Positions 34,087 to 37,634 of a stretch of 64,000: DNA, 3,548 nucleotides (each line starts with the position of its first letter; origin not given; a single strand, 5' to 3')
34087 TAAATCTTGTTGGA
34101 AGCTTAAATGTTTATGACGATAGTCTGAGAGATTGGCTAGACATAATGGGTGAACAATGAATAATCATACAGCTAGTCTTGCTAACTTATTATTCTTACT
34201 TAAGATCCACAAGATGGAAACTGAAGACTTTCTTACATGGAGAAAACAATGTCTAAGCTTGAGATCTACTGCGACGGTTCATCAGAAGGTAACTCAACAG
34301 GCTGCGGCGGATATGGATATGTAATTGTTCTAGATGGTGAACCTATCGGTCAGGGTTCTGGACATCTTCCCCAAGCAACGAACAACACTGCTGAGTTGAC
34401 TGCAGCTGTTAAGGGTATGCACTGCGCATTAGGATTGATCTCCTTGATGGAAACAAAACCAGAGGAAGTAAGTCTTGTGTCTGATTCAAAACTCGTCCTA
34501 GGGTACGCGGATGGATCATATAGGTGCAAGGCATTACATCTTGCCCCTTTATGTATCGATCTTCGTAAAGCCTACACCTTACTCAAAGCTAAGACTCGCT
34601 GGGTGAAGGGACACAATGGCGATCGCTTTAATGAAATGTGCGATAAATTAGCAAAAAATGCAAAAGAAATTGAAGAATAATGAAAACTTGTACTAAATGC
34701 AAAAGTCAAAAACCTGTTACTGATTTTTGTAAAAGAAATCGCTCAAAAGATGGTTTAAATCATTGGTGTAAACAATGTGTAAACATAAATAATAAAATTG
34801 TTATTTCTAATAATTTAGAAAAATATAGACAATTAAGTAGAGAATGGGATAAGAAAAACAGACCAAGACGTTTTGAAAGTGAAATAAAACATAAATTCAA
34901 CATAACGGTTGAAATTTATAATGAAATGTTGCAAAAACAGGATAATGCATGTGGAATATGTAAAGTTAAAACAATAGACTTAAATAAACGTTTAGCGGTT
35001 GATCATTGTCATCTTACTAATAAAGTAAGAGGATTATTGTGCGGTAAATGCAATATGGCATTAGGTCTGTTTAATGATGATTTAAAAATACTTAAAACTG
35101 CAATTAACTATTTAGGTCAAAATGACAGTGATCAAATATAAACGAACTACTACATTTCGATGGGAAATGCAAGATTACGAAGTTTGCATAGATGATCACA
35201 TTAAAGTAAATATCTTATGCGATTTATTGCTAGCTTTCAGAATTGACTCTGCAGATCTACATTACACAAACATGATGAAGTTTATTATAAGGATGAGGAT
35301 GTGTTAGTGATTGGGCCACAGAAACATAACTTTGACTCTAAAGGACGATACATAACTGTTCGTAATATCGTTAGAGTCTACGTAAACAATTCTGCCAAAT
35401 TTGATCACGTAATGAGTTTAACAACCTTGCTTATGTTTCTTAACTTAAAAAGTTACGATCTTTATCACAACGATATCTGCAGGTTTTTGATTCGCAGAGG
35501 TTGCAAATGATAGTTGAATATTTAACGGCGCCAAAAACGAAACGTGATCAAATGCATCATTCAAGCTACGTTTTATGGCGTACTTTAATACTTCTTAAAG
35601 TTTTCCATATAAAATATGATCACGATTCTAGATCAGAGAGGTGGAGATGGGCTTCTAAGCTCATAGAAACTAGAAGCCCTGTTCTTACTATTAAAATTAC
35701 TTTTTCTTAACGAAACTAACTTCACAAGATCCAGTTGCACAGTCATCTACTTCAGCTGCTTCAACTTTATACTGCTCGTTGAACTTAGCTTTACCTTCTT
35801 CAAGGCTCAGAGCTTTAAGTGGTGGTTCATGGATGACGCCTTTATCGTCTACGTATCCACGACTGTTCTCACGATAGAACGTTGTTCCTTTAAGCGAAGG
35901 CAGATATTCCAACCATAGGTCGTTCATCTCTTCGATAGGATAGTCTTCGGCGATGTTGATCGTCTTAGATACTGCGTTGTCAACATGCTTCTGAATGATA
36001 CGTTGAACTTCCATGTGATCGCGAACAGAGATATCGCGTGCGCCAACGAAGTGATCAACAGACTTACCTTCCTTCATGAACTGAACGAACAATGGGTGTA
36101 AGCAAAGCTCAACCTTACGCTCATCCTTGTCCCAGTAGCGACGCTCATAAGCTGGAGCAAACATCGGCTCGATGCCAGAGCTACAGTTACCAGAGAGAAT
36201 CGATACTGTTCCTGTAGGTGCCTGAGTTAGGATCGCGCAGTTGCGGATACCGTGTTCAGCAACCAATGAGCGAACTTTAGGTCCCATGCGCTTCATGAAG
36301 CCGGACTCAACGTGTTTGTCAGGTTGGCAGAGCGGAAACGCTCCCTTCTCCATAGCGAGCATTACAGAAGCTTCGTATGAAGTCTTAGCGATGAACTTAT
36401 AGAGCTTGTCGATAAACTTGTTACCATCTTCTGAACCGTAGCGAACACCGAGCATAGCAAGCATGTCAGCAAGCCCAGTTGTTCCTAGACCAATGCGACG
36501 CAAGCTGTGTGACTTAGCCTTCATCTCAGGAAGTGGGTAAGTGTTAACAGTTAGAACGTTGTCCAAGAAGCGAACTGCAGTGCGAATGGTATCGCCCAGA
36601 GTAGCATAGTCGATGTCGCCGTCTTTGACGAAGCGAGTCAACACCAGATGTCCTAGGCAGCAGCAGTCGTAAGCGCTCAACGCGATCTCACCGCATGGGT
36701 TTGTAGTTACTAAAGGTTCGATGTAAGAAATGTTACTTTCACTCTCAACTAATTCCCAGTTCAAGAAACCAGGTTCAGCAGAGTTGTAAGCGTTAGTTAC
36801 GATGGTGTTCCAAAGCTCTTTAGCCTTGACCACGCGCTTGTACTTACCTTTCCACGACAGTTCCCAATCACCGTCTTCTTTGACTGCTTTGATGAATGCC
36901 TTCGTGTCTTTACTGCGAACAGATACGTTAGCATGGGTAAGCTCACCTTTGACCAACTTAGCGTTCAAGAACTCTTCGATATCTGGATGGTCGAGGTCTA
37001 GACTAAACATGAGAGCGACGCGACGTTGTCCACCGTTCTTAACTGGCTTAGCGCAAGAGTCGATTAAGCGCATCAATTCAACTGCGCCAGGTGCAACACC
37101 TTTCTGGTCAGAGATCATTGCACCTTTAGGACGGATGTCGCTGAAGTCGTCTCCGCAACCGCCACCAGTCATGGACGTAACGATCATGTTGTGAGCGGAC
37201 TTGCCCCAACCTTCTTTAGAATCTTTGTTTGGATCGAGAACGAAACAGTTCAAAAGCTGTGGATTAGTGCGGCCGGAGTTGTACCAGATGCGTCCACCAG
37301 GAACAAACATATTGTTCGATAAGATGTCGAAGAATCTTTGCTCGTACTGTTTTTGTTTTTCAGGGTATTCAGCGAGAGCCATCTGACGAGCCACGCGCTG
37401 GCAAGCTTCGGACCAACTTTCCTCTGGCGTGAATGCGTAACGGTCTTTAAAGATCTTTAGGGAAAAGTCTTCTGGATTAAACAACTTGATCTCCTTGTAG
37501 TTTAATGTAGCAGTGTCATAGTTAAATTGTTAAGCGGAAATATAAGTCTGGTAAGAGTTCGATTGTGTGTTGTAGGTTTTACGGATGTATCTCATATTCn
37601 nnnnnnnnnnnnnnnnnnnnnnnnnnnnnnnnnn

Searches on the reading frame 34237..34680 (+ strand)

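Call 3: search_protein_families(library=pfam, proteins=[window:34237-34680:+], max_evalue=0.1)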
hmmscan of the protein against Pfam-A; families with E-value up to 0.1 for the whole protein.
window:34237-34680:+ (147 aa): 2 families
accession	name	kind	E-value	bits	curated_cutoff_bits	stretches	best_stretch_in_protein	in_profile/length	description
PF00075.30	RNase_H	-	6.3e-19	69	25.8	1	7-142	3-139/141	RNase H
PF13456.12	RVT_3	-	0.035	14.5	21.6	1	13-141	3-122/123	Reverse transcriptase-like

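Call 4: search_protein_families(library=phrogs, proteins=[window:34237-34680:+], max_evalue=0.01)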
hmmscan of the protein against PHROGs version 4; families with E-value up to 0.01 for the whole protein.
window:34237-34680:+ (147 aa): 2 families
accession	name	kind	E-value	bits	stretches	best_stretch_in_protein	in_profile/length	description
phrog_531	-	DNA, RNA and nucleotide metabolism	1.6e-31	110.7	1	2-145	70-226/285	Rnase H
phrog_3265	-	DNA, RNA and nucleotide metabolism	4e-06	27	0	44-88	83-121/496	ribonuclease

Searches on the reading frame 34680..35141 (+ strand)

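Call 3: search_protein_families(library=pfam, proteins=[window:34680-35141:+], max_evalue=0.1)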
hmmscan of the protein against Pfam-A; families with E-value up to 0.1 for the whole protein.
window:34680-35141:+ (153 aa): 2 families
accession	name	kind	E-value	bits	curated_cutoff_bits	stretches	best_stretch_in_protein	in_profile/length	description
PF02945.21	Endonuclease_7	-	4.5e-23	81.4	23.6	1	68-145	3-80/82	Recombination endonuclease VII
PF12898.13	Stc1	-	0.02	15.9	24.8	1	3-35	53-84/84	Stc1 domain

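Call 4: search_protein_families(library=phrogs, proteins=[window:34680-35141:+], max_evalue=0.01)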
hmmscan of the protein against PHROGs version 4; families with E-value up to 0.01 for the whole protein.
window:34680-35141:+ (153 aa): 15 families
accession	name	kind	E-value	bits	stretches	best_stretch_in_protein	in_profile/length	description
phrog_2633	-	DNA, RNA and nucleotide metabolism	7.7e-38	130.9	1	1-149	13-140/142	endonuclease VII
phrog_2914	-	DNA, RNA and nucleotide metabolism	5.6e-29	102.2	1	26-148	16-155/190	endonuclease VII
phrog_307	-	DNA, RNA and nucleotide metabolism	3.8e-27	97.1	1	2-146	58-177/334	endonuclease VII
phrog_1035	-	DNA, RNA and nucleotide metabolism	6.1e-18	66.6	1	1-144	63-226/271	endonuclease VII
phrog_423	-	DNA, RNA and nucleotide metabolism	1.7e-11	45.3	1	78-132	13-68/159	endonuclease VII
phrog_2340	-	DNA, RNA and nucleotide metabolism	4.6e-08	34.4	1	1-68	8-77/171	endonuclease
phrog_5558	-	moron, auxiliary metabolic gene and host takeover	4.2e-07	31.3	1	2-55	66-119/130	Lar-like restriction alleviation protein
phrog_6611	-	unknown function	1.4e-06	29.6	1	2-38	142-178/180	-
phrog_17507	-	DNA, RNA and nucleotide metabolism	1.9e-05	25.5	1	108-146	2-41/65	endonuclease VII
phrog_12813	-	unknown function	2.3e-05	25.3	1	2-39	154-191/199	-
phrog_6762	-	unknown function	0.00024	22.1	1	1-37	202-238/242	-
phrog_30859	-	unknown function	0.00041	22.1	1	2-91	3-82/117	-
phrog_11865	-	DNA, RNA and nucleotide metabolism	0.0008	20.9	1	107-131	2-26/95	endonuclease VII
phrog_2255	-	DNA, RNA and nucleotide metabolism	0.0016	18.9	1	1-72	53-99/211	HNH endonuclease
phrog_3273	-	unknown function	0.0037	18.4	1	2-38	23-61/75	-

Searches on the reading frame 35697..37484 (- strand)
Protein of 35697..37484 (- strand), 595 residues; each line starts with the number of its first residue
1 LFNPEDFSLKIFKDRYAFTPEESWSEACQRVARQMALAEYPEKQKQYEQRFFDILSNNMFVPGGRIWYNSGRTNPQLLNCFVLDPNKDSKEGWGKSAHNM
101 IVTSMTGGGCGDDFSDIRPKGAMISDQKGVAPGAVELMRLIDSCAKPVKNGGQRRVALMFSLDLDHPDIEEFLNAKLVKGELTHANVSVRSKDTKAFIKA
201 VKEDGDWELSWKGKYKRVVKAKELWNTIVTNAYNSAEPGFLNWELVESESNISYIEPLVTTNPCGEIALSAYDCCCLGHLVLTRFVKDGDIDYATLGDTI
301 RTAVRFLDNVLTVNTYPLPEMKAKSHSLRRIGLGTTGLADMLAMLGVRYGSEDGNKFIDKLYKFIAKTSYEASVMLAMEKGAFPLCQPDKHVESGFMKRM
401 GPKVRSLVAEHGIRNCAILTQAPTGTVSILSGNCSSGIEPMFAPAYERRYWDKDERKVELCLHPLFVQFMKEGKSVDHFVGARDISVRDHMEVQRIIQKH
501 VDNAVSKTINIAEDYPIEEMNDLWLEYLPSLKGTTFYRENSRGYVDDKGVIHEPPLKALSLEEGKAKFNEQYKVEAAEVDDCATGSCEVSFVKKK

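Call 9: search_protein_families(library=phrogs, proteins=[window:35697-37484:-], max_evalue=0.00001)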
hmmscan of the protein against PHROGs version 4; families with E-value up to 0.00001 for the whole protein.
window:35697-37484:- (595 aa): 7 families
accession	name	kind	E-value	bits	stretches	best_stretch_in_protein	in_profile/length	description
phrog_84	-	DNA, RNA and nucleotide metabolism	1.3e-116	391.9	1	8-589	202-796/975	ribonucleoside-diphosphate reductase large subunit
phrog_367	-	DNA, RNA and nucleotide metabolism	5.9e-57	194.3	1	135-590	263-697/701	ribonucleotide reductase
phrog_3844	-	moron, auxiliary metabolic gene and host takeover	2.1e-39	136.7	1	193-547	62-438/451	NrdA-like aerobic NDP reductase large subunit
phrog_3987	-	DNA, RNA and nucleotide metabolism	9e-20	71.7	1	9-209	146-352/467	ribonucleotide reductase large subunit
phrog_6132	-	DNA, RNA and nucleotide metabolism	2.2e-09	38.1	1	49-145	186-282/530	ribonucleotide reductase large subunit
phrog_12229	-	DNA, RNA and nucleotide metabolism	1.6e-08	34.4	1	37-154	36-151/577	ribonucleotide reductase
phrog_30939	-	DNA, RNA and nucleotide metabolism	2.9e-07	29.7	0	46-173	467-591/977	ribonucleotide reductase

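Call 10: search_dna_similar(query=window:35697-37484:-, collection=phages, mode=protein, max_rows=15)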
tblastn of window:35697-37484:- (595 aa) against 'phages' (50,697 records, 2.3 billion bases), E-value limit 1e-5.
The search stops at 5000 records and this limit was reached: more records match than are counted here, and every count below describes the 5000 best-scoring records only.
Records with a match: at least 5000; places in all: 5005; records where one place covers at least 80% of the query: 1024.
Best place of each record, by identity: <60% 5000.
By first word of the organism name: Escherichia 962; Mycobacterium 706; Salmonella 379; Klebsiella 278; Bacillus 277; Vibrio 249; Synechococcus 178; Streptomyces 178; Pseudomonas 115; Rheinheimera 115; and 123 more.
By host as written in the record: - 530; Mycobacterium smegmatis mc2 155 521; Escherichia coli 369; Rheinheimera sp. BAL341 115; Mycobacterium smegmatis mc#155 96; Klebsiella pneumoniae 92; Synechococcus 78; Escherichia coli O157:H7 51; and 978 more.
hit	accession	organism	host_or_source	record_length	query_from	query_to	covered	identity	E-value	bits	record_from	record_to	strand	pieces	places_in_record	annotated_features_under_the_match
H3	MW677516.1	Rhodobacter phage RcIroh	Rhodobacter capsulatus YW1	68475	19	589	96%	37.1%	1e-104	352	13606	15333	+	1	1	16: ribonucleotide reductase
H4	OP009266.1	Rhodobacter phage RcAquaphina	Rhodobacter capsulatus YW1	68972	19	589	96%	36.4%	3e-102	346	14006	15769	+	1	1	ribonucleotide reductase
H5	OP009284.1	Rhodobacter phage RcPeripeteia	Rhodobacter capsulatus YW1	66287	19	589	96%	36.4%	4e-102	345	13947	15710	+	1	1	ribonucleotide reductase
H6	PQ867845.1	phage T5S1-k141_653015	Crassostrea hongkongensis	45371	20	591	96%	35.1%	1e-98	335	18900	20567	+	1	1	ribonucleotide reductase | hypothetical protein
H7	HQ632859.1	Loktanella phage pCB2051-A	Loktanella sp. CB2051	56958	21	568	92%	36.5%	5e-105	353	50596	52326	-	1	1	ribonucleoside-diphosphate reductase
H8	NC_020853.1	Loktanella phage pCB2051-A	Loktanella sp. CB2051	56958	21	568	92%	36.5%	5e-105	353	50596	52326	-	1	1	ribonucleotide reductase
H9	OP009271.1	Rhodobacter phage RcJoli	Rhodobacter capsulatus YW1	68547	19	540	88%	38.2%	8e-105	353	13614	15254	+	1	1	ribonucleotide reductase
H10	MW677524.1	Rhodobacter phage RcSalem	Rhodobacter capsulatus YW1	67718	19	540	88%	38.2%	1e-104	353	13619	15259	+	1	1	16: ribonucleotide reductase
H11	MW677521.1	Rhodobacter phage RcPescado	Rhodobacter capsulatus YW1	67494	19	540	88%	38.2%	1e-104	352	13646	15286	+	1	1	16: ribonucleotide reductase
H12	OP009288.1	Rhodobacter phage RcWhiteOak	Rhodobacter capsulatus YW1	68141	19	540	88%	37.6%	1e-102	347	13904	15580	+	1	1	ribonucleotide reductase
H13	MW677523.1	Rhodobacter phage RcRios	Rhodobacter capsulatus YW1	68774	19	540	88%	37.6%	2e-102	346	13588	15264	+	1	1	16: ribonucleotide reductase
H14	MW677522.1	Rhodobacter phage RcPutin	Rhodobacter capsulatus YW1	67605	19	540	88%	37.6%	4e-102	345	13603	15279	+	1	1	16: ribonucleotide reductase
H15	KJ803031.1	Dinoroseobacter phage vBDshPR2C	Dinoroseobacter shibae DFL12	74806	4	540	90%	36.4%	4e-102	345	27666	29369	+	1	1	putative ribonucleoside-diphosphate redutase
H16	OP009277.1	Rhodobacter phage RcMaeve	Rhodobacter capsulatus YW1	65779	19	540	88%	37.4%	3e-102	345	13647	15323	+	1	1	ribonucleotide reductase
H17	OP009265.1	Rhodobacter phage RcAqua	Rhodobacter capsulatus YW1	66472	19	540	88%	37.4%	3e-102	345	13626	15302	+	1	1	ribonucleotide reductase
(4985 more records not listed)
